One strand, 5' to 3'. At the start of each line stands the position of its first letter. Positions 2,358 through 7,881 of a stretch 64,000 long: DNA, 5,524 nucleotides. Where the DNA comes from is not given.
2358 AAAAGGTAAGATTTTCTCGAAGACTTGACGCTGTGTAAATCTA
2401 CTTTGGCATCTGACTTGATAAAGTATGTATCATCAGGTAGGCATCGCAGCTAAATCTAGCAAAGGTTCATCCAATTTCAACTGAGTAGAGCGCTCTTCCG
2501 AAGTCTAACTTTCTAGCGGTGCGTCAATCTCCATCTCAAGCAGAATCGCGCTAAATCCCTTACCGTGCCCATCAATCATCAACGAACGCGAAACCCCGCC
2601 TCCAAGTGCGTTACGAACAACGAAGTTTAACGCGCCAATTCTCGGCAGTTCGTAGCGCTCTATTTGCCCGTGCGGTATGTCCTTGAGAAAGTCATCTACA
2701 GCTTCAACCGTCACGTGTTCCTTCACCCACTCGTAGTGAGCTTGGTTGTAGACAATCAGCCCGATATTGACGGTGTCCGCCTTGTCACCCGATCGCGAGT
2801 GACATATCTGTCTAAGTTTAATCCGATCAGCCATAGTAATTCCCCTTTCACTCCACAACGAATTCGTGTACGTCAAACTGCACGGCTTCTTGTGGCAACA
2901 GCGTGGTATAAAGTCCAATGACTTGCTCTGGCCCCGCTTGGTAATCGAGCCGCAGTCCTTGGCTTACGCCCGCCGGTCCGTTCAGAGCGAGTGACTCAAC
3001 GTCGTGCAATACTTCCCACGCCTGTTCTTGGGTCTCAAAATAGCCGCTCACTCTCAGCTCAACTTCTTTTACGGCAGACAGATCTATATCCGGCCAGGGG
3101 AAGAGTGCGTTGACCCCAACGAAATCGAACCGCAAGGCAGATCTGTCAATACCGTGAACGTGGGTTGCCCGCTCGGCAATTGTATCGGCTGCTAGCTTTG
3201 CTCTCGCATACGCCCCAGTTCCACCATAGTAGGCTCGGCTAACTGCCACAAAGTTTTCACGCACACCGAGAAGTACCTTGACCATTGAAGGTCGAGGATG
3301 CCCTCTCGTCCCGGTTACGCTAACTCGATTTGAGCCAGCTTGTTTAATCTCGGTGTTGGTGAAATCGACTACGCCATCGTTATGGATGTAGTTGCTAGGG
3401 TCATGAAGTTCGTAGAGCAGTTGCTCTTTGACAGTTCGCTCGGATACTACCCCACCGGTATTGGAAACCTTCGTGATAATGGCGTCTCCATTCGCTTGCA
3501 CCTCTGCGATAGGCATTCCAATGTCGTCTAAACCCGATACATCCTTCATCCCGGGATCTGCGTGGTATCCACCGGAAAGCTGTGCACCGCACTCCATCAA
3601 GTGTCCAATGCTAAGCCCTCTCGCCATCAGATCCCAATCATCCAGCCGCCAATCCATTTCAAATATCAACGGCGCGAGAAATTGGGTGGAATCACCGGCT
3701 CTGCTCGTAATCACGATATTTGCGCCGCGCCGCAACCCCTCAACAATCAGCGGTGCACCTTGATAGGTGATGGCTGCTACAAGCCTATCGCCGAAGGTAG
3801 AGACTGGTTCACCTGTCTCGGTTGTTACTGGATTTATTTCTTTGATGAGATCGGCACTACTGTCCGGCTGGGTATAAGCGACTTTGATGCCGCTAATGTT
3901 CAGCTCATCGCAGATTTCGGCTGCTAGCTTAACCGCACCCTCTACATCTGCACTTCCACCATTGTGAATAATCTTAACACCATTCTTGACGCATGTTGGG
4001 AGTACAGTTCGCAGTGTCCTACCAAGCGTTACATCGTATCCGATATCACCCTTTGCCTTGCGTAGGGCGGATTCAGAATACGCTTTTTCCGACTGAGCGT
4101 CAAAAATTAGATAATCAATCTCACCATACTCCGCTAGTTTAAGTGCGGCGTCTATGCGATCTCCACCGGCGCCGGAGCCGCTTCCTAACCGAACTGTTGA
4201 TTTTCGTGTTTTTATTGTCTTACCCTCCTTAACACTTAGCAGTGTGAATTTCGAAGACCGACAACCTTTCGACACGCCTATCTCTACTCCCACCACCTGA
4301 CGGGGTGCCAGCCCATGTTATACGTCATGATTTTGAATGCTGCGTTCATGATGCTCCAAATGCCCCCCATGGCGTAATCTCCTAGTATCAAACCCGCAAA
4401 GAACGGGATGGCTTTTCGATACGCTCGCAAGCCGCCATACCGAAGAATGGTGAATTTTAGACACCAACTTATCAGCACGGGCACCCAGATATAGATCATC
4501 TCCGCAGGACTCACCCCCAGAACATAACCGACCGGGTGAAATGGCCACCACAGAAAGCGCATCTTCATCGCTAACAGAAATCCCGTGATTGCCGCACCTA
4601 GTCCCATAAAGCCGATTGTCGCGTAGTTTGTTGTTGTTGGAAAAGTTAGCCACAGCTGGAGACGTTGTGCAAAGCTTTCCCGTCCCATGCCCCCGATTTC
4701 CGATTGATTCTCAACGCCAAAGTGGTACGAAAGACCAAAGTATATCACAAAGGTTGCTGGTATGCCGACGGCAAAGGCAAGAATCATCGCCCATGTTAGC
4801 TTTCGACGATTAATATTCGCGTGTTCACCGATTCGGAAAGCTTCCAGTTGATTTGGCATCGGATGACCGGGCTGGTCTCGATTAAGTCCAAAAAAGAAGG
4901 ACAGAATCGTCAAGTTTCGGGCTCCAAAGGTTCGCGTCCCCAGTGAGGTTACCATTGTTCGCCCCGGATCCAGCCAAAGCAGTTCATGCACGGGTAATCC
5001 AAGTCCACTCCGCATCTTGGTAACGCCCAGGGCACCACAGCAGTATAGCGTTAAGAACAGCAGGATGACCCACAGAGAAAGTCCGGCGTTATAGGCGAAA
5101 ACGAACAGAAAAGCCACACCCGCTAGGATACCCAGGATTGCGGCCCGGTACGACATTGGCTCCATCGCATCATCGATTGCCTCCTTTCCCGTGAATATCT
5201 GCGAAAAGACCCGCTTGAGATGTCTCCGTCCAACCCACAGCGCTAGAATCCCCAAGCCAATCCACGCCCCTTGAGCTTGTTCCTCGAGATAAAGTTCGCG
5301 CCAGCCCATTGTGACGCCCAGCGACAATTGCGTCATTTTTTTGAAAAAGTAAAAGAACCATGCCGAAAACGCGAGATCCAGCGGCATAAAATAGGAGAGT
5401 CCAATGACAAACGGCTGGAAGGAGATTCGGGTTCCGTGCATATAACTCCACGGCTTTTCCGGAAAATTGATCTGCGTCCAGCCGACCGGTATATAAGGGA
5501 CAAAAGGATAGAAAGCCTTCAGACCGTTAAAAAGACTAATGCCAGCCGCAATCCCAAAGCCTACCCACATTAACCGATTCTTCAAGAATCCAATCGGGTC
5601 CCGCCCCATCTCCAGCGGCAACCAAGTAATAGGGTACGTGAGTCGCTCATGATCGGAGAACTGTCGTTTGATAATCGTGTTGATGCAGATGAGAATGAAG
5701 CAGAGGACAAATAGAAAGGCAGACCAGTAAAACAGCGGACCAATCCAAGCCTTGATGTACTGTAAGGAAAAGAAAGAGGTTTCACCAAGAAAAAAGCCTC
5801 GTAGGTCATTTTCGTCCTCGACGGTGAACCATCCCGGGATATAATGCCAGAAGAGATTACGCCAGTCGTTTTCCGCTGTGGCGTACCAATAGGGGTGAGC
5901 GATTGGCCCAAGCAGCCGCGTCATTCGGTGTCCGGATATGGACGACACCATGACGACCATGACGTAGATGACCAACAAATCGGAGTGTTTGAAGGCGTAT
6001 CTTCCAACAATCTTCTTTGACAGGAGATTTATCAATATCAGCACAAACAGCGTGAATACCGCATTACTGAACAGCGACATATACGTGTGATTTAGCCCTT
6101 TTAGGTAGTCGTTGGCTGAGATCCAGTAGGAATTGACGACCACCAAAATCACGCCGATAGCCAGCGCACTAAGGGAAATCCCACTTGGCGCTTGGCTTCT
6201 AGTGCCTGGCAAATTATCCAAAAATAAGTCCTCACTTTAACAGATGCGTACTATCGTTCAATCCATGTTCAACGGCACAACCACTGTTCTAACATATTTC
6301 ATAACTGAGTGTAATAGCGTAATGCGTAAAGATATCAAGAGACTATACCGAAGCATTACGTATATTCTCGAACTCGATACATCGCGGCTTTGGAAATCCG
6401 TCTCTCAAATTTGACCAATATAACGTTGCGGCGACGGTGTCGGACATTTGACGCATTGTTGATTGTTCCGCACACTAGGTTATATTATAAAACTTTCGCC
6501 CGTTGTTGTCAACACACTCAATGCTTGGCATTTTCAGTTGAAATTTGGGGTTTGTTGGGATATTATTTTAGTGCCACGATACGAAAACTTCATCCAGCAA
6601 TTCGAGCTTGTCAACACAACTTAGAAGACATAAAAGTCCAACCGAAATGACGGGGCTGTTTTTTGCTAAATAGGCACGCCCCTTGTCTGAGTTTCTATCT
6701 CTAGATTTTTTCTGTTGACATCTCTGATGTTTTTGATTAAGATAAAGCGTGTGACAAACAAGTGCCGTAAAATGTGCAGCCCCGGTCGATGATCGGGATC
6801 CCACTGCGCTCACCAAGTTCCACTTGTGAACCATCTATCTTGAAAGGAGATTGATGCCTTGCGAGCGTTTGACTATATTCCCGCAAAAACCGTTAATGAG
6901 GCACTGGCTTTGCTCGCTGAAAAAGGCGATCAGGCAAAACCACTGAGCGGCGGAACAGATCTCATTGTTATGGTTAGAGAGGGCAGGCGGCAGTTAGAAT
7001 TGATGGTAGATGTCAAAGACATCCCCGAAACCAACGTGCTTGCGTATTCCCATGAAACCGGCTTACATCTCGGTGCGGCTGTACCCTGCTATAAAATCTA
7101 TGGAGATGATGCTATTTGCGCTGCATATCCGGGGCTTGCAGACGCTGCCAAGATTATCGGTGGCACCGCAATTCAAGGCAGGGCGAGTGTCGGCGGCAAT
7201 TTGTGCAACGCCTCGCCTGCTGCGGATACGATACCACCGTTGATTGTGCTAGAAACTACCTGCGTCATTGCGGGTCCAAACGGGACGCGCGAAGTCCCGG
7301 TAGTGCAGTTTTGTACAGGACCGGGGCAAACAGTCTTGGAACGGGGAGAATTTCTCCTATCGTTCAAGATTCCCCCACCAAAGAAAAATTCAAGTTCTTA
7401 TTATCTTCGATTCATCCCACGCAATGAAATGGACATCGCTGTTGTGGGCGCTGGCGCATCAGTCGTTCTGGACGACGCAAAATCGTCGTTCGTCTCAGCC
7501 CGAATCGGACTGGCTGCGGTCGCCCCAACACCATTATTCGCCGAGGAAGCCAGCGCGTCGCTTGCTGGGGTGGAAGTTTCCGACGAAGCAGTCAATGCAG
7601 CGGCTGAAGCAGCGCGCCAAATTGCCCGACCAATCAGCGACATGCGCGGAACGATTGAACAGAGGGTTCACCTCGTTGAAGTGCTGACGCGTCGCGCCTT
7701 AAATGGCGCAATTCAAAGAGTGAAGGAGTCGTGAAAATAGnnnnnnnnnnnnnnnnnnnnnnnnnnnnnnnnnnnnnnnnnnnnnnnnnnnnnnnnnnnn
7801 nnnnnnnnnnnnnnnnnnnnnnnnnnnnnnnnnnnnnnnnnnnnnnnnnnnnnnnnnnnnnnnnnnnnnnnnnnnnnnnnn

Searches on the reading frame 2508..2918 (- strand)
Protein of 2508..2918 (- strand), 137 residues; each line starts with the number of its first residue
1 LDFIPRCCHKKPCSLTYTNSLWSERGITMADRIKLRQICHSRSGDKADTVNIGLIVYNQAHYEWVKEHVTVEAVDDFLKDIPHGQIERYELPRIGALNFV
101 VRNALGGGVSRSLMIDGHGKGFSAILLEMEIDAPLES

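Call 46: search_protein_families(library=pfam, proteins=[window:2508-2918:-], max_evalue=0.0001)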
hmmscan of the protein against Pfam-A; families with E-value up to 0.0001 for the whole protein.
window:2508-2918:- (137 aa): 1 family
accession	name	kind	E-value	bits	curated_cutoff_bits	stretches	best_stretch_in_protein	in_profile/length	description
PF23544.1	AtuA_ferredoxin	-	8.5e-33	113.5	27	1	33-131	1-112/113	AtuA ferredoxin-like domain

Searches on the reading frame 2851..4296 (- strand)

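Call 46: search_protein_families(library=pfam, proteins=[window:2851-4296:-], max_evalue=0.0001)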
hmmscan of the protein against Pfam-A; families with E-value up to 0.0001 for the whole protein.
window:2851-4296:- (482 aa): 1 family
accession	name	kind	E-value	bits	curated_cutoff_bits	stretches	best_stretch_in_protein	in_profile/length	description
PF07287.17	AtuA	-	7.8e-118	394.4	22.8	1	35-477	1-436/437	Acyclic terpene utilisation family protein AtuA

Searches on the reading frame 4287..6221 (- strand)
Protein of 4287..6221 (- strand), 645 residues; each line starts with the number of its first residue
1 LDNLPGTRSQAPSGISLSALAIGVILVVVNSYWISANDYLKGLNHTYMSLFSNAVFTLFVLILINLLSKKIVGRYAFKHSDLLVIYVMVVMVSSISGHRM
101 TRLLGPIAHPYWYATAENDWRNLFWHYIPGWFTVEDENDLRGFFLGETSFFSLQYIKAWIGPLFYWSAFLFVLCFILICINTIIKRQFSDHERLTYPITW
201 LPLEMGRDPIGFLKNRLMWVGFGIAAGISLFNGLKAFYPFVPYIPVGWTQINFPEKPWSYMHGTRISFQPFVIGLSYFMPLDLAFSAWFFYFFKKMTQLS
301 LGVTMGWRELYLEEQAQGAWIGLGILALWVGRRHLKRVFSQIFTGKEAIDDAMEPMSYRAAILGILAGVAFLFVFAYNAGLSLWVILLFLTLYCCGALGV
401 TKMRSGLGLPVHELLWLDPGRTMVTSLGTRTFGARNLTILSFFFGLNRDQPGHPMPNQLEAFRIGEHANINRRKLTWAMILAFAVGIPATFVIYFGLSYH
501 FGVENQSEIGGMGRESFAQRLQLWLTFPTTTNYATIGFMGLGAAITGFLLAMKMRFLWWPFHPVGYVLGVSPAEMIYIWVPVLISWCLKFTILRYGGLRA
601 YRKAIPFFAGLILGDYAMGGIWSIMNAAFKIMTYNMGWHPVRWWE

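Call 46: search_protein_families(library=pfam, proteins=[window:4287-6221:-], max_evalue=0.0001)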
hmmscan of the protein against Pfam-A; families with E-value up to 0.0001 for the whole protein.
window:4287-6221:- (645 aa): 2 families
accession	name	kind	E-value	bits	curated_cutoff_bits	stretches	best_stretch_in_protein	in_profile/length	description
PF20581.3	DUF6785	-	4.5e-146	487.7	25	1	17-502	2-498/498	Family of unknown function (DUF6785)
PF20580.3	DUF6784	-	1.2e-33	115.7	26.4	1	537-635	2-99/101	Domain of unknown function (DUF6784)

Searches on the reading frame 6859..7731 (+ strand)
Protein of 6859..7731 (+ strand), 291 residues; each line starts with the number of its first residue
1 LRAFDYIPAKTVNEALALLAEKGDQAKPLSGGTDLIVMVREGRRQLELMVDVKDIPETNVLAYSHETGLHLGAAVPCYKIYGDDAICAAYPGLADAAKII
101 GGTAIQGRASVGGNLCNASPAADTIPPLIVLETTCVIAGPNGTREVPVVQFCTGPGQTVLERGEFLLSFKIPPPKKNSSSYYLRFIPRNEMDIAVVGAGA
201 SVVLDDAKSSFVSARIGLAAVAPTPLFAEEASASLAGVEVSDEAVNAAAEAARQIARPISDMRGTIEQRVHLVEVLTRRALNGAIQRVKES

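Call 46: search_protein_families(library=pfam, proteins=[window:6859-7731:+], max_evalue=0.0001)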
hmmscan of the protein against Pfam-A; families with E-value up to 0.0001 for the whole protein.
window:6859-7731:+ (291 aa): 2 families
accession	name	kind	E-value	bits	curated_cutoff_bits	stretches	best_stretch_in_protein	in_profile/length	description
PF00941.27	FAD_binding_5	-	2.5e-43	148.3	27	1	3-173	2-169/170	FAD binding domain in molybdopterin dehydrogenase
PF03450.22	CO_deh_flav_C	-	2.1e-21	76.4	25.5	1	183-282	3-100/102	CO dehydrogenase flavoprotein C-terminal domain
